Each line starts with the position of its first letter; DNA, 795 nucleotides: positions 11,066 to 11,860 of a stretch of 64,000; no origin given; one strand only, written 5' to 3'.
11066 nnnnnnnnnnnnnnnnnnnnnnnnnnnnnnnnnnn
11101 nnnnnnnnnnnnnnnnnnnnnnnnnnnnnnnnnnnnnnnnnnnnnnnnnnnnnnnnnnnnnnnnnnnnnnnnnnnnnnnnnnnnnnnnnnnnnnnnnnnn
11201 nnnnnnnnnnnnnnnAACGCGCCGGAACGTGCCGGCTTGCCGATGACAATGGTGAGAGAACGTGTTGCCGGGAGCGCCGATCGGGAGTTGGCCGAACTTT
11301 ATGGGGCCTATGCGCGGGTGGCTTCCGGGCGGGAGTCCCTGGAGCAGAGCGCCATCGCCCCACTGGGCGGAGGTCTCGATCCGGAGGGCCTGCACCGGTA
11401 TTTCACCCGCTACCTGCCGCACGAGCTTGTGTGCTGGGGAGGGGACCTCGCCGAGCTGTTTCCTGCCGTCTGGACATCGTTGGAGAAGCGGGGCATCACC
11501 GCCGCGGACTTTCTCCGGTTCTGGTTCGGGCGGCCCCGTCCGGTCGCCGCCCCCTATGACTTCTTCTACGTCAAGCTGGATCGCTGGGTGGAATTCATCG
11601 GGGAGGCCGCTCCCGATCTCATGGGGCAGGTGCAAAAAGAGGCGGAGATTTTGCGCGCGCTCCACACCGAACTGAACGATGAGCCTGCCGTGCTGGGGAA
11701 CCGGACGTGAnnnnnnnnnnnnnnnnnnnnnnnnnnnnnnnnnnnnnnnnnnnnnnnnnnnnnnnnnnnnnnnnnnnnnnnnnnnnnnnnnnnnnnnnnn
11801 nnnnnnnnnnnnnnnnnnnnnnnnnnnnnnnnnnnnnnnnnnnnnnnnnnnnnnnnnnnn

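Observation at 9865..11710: Non-canonical MNIO: 484-aa DUF692-like protein with an extra C-terminal domain and a Cys-free upstream partner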

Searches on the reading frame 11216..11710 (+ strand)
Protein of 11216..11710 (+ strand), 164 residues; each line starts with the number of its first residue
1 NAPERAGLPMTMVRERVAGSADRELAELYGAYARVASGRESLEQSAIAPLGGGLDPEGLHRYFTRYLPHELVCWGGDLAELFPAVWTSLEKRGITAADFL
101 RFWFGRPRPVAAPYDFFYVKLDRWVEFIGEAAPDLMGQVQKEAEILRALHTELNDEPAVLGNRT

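Call 14: search_protein_families(library=pfam, proteins=[window:11216-11710:+], max_evalue=10)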
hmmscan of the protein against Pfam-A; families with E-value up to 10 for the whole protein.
window:11216-11710:+ (164 aa): 1 family
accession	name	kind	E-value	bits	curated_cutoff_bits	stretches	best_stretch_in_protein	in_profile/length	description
PF02613.20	Nitrate_red_del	-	0.18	12.3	22.2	1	95-134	28-65/136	Nitrate reductase delta subunit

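Call 29: search_solved_structures(query=A3, max_evalue=10, show_alignments=2)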
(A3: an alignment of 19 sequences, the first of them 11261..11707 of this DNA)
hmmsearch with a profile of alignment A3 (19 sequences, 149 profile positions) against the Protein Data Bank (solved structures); distinct sequences matched with E-value up to 10: 0.

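Call 33: predict_structure(alignment_id=A3)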
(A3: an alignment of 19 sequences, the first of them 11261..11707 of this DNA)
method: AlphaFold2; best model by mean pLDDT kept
length: 149 residues; sequences in the alignment: 19
mean_pLDDT: 84.9   pTM: 0.70
mean pLDDT of the five models: 84.9, 83.9, 82.8, 82.5, 81.9
residues with pLDDT >= 90: 69; 70-90: 65; 50-70: 7; < 50: 8
segments of 3 or more residues with pLDDT < 50: 144-149
pLDDT, mean of each block of 10 residues (from residue 1): 68 81 81 77 83 89 96 98 93 78 94 98 98 90 48
secondary structure, 60 per line:
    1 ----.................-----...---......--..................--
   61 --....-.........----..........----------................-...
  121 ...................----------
elements in order: H5-21 H33-38 H41-58 H63-66 H68-76 H81-90 H101-116 H118-139

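Call 37: fold_search(model_id=the predicted structure, library=pdb)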
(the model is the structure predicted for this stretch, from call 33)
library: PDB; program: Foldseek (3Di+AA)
matches with E <= 10: 12; with E <= 0.001: 0
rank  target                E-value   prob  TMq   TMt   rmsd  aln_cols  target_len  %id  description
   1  5jg7_B                4.6e+00  0.12  0.21  0.22  12.0        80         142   22  Crystal structure of putative periplasmic binding protein from Salmonella typhimurium LT2 (released 2016-04-27)
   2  6wdn_I                4.8e+00  0.03  0.18  0.17  22.8       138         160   14  Cryo-EM structure of mitochondrial calcium uniporter holocomplex in low Ca2+ (released 2020-05-27)
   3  6wdn_G                6.3e+00  0.02  0.18  0.15  24.1       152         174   14  Cryo-EM structure of mitochondrial calcium uniporter holocomplex in low Ca2+ (released 2020-05-27)
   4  3s5r_B                7.3e+00  0.02  0.14  0.12  14.6       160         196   11  Crystal structure of a putative transcriptional regulator of the TETR family (SYN_02108) from Syntrophus aciditrophicu (released 2011-06-15)
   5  9hcd_R                8.1e+00  0.03  0.19  0.21  17.6       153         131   11  Mouse mitoribosome large subunit assembly intermediate (with uL16m) bound to MRM3-dimer, DDX28 and the MALSU-L0R8F8-mt (released 2025-06-11)
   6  2f07_A                8.1e+00  0.02  0.16  0.13  14.6       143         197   12  Crystal Structure of YvdT from Bacillus subtilis (released 2006-11-21)
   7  4oxq_A                8.5e+00  0.04  0.18  0.11  10.4        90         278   14  Structure of Staphylococcus pseudintermedius metal-binding protein SitA in complex with Zinc (released 2014-10-29)
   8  2y44                  8.5e+00  0.03  0.23  0.19  17.5       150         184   19  Crystal structure of GARP from Trypanosoma congolense (released 2011-03-30)
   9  6k7x_A                8.5e+00  0.02  0.16  0.09  24.1       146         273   16  Human MCU-EMRE complex (released 2020-09-09)
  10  6o58_E                9.5e+00  0.02  0.18  0.11  22.9       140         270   15  Human MCU-EMRE complex, dimer of channel (released 2019-05-22)
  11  5jg7_A                1.0e+01  0.07  0.26  0.27  16.9       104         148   14  Crystal structure of putative periplasmic binding protein from Salmonella typhimurium LT2 (released 2016-04-27)
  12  4c0m_A                1.0e+01  0.04  0.19  0.20  12.3       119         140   19  Crystal Structure of the N terminal domain of wild type TRIF (TIR- domain-containing adapter-inducing interferon-beta) (released 2013-12-11)

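Call 39: search_protein_representatives(alignment_id=A3)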
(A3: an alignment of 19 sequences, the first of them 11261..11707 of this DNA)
Query: 19 sequences, 149 profile positions. Proteins with E-value up to 0.001 (for the whole library): 85; up to 1e-10: 71; up to 1e-30: 35. The best 85 are listed.
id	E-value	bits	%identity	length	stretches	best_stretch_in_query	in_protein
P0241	6.2e-57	207.8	-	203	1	4-146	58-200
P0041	9.0e-57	207.3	-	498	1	4-146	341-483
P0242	6.8e-56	204.4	-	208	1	7-145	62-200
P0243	1.7e-55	203.2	-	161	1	6-145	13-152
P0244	1.6e-45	170.8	-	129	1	20-144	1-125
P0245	7.1e-45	168.7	-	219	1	4-143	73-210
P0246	1.1e-42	161.6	-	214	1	5-140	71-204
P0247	1.2e-42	161.5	-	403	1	6-144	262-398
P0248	5.3e-42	159.4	-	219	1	9-144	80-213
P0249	6.4e-42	159.1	-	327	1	7-143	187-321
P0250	7.9e-42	158.8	-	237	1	4-144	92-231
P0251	5.3e-41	156.1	-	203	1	5-139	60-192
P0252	9.1e-41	155.4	-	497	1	8-144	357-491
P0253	1.3e-40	154.9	-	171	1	6-146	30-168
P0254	1.3e-40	154.8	-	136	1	16-143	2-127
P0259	3.7e-38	146.9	-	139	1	7-140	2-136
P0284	8.8e-26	106.7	-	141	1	9-142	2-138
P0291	5.6e-21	91.1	-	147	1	5-139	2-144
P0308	7.3e-12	61.6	-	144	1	8-140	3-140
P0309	5.2e-11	58.8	-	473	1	26-139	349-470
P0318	1.5e-07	47.5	-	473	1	45-140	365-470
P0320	1.6e-06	44.2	-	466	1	5-131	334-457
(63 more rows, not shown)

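Call 43: find_encoding_contigs(protein=P0318, flank=8000, max_places=2)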
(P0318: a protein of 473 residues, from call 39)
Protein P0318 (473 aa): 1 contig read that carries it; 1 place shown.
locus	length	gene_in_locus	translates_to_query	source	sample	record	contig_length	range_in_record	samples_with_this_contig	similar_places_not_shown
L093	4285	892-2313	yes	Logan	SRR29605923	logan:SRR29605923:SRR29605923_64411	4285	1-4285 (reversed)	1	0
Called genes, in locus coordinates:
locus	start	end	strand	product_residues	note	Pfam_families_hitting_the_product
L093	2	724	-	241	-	?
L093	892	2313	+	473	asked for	PF05114:MbnB_TglH_ChrH (weak)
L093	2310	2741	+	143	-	-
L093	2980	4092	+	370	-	PF00015:MCPsignal, PF13682:CZB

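Call 44: find_encoding_contigs(protein=P0320, flank=8000, max_places=2)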
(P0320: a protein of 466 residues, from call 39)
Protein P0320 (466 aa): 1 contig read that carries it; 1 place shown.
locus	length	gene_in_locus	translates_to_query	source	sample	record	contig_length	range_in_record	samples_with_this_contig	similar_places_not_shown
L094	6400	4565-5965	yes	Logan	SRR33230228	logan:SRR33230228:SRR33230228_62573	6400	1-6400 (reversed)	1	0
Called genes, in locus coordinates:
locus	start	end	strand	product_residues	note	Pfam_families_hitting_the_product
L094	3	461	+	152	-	?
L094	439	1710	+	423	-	-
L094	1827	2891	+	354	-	PF00483:NTP_transferase, PF12804:NTP_transf_3, PF24894:Hexapep_GlmU (faint), PF25087:GMPPB_C (faint)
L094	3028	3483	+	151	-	PF00908:dTDP_sugar_isom, PF14667:Polysacc_synt_C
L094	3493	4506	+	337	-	PF01073:3Beta_HSD, PF01370:Epimerase, PF02719:Polysacc_synt_2, PF04321:RmlD_sub_bind, PF07993:NAD_binding_4, PF13460:NAD_binding_10, PF16363:GDP_Man_Dehyd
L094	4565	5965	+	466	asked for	PF05114:MbnB_TglH_ChrH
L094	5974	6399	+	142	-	?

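Call 55: search_protein_families(library=pfam, alignment_id=A3, max_evalue=10)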
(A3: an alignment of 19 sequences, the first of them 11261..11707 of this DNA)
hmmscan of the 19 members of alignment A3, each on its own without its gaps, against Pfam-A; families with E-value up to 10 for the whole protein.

A. member 1, window:11261-11707:+ (149 aa): 1 family
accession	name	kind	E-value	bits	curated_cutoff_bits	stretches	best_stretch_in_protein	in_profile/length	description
PF02613.20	Nitrate_red_del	-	0.16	12.5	22.2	1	80-119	28-65/136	Nitrate reductase delta subunit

B. families by the number of members that match (of 19 scanned): 4 families
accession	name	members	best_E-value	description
PF11201.13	DUF2982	1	0.094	Protein of unknown function (DUF2982)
PF14973.11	TINF2_N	1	0.15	TERF1-interacting nuclear factor 2 N-terminus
PF02631.22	RecX_HTH2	1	0.15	RecX, second three-helix domain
PF02613.20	Nitrate_red_del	1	0.16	Nitrate reductase delta subunit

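Call 66: find_related_loci(query=A6, collection=metagenome_contigs, flank=5000)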
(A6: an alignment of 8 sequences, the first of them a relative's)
Query A6 (473 aa) in metagenome_contigs; peptide patterns used: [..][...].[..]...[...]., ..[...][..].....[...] (x = any residue, [..] = any of these).
600 stretches matched a pattern (row limit reached: there are more); 315 encode a relative of the query (tblastn E <= 1e-3); the best 80 are kept; 80 distinct loci.
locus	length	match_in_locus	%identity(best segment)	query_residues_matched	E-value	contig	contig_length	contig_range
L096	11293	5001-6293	54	25-471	1e-148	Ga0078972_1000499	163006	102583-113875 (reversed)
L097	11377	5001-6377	45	22-472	5e-104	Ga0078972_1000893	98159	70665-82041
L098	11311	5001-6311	56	24-473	2e-143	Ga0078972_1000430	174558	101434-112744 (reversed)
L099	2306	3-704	53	241-473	3e-73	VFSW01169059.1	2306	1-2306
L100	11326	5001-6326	36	32-436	5e-66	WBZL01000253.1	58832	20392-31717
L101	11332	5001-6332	34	31-443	7e-66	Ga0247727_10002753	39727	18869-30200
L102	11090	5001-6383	33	31-469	2e-65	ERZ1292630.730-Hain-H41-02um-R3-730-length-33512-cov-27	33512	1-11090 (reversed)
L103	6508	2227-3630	34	31-473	2e-65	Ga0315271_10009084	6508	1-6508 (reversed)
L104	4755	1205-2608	34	31-473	1e-65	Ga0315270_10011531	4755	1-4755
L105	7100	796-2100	35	31-434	4e-65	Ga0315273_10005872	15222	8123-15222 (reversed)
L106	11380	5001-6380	35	32-473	2e-65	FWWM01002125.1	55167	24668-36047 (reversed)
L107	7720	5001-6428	34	25-467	5e-65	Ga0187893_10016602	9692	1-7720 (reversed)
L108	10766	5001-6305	34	31-434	1e-64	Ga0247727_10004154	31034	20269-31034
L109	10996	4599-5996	33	32-473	2e-64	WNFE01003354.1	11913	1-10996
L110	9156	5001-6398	34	32-473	2e-64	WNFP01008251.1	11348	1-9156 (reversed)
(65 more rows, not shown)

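Call 78: find_encoding_contigs(protein=P0308, flank=6000, max_places=3)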
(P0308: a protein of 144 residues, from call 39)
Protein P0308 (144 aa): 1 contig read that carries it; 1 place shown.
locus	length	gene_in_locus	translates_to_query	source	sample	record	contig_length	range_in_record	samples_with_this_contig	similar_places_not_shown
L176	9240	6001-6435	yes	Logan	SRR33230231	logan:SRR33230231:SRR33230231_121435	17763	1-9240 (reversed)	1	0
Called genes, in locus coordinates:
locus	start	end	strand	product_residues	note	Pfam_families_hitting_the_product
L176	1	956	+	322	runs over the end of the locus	PF00034:Cytochrom_C (faint), PF03150:CCP_MauG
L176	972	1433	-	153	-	PF04191:PEMT (weak), PF04140:ICMT (weak)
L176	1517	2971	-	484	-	PF01266:DAO (weak), PF07992:Pyr_redox_2 (faint), PF13450:NAD_binding_8, PF13454:NAD_binding_9 (faint), PF01593:Amino_oxidase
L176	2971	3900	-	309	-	PF00762:Ferrochelatase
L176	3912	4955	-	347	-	PF01208:URO-D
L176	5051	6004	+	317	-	PF05114:MbnB_TglH_ChrH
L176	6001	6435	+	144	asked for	-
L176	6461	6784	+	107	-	PF01165:Ribosomal_S21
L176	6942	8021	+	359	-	PF00270:DEAD, PF04851:ResIII (faint), PF00271:Helicase_C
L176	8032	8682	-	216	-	PF02230:Abhydrolase_2, PF12146:Hydrolase_4 (faint), PF03959:FSH1 (weak)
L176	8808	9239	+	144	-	?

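Call 79: find_encoding_contigs(protein=P0284, flank=6000, max_places=3)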
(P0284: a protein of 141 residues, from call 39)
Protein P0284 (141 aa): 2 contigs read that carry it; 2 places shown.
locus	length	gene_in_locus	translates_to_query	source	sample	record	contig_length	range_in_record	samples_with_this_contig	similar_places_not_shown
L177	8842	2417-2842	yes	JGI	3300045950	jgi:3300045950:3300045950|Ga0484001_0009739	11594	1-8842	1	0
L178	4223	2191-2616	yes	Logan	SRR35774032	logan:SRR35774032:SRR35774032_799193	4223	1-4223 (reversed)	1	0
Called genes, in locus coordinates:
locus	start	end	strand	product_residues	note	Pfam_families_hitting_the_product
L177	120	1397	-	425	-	PF01938:TRAM (weak), PF21579:PabTrmU54_TRAM_dom (weak), PF05958:tRNA_U5-meth_tr, PF03602:Cons_hypoth95 (weak), PF13847:Methyltransf_31 (weak)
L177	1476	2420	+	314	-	PF05114:MbnB_TglH_ChrH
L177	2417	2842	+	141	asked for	-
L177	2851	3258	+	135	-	PF00293:NUDIX, PF14815:NUDIX_4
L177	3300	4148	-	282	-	PF13369:Transglut_core2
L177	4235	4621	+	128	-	PF00571:CBS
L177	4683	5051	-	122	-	PF00037:Fer4 (weak), PF12838:Fer4_7, PF13187:Fer4_9 (weak)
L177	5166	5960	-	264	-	PF01061:ABC2_membrane, PF12698:ABC2_membrane_3, PF13346:ABC2_membrane_5 (weak)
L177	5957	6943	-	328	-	PF00005:ABC_tran, PF13304:AAA_21 (faint), PF13732:DrrA1-3_C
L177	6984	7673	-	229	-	PF06508:QueC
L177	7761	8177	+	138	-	PF01242:PTPS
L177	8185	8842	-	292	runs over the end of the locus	PF00487:FA_desaturase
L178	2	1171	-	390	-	?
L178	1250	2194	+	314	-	PF05114:MbnB_TglH_ChrH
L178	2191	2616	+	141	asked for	-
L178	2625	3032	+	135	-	PF00293:NUDIX, PF14815:NUDIX_4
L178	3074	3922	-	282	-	PF13369:Transglut_core2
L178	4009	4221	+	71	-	?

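Call 80: find_encoding_contigs(protein=P0291, flank=6000, max_places=3)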
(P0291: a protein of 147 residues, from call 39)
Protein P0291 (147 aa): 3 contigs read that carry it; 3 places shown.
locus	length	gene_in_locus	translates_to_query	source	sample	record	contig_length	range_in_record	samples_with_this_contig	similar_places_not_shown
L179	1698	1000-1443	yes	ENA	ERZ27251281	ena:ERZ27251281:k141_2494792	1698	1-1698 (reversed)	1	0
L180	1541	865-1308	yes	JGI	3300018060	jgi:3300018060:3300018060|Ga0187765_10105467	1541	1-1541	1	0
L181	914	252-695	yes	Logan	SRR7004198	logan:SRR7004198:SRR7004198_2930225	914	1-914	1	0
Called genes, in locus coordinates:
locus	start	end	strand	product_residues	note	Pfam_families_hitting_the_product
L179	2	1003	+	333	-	?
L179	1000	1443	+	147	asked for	-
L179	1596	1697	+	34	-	?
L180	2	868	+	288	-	?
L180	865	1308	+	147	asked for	-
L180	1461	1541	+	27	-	?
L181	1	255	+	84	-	?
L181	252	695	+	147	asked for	-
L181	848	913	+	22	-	?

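Call 81: find_encoding_contigs(protein=P0259, flank=6000, max_places=3)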
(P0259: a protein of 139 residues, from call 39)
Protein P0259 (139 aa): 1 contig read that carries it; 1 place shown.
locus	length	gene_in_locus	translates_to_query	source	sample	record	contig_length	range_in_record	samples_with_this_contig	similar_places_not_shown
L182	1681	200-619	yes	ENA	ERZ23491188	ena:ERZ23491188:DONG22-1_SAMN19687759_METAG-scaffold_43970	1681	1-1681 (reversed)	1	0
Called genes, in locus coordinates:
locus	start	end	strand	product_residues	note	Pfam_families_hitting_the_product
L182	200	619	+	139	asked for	-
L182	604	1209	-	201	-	-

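Call 83: find_homologous_proteins(query=L177:1476-2417:+, max_evalue=1e-10)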
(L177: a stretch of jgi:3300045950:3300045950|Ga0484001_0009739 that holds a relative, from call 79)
Query L177:1476-2417:+ (314 aa): 671 proteins with E <= 1e-10 among 3220 candidates; the best 120 are listed.
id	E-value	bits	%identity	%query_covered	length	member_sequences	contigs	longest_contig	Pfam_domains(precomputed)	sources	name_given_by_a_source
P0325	8.5e-214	727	100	100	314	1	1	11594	PF05114.21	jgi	jgi:uncharacterized protein (UPF0276 family)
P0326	5.9e-120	419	63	96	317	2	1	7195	PF05114.21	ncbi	-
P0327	2.8e-119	417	61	96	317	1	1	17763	PF05114.21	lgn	-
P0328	7.3e-117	409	60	95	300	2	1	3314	PF05114.21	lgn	-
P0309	3.9e-94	334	52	97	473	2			PF05114.21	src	-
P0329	1.2e-89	319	51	97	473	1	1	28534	PF05114.21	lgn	-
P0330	1.9e-89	319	50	94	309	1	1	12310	PF05114.21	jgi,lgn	jgi:hypothetical protein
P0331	4.2e-88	314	50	94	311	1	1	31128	PF05114.21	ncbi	ncbi:MAG: multinuclear nonheme iron-dependent oxidase [Nitrospiria bacterium]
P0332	1.1e-86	309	50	94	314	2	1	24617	PF05114.21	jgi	jgi:hypothetical protein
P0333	1.6e-86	309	50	94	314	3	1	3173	PF05114.21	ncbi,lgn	-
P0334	1.7e-84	302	49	96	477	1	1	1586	PF05114.21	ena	-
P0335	3.2e-83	298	49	90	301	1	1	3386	PF05114.21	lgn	-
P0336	4.9e-83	297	49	94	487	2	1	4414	PF05114.21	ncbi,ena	-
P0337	5.6e-83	297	48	96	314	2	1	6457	PF05114.21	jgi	jgi:uncharacterized protein (UPF0276 family)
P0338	6.9e-83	297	48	97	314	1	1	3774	PF05114.21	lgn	-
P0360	1.1e-78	283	48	95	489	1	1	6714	PF01261.31,PF05114.21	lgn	-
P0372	1.2e-77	280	47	93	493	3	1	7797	PF01261.31,PF05114.21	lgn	-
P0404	3.7e-75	272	48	93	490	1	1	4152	PF01261.31,PF05114.21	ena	-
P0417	1.1e-74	270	44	99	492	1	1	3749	PF01261.31,PF05114.21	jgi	jgi:uncharacterized protein (UPF0276 family)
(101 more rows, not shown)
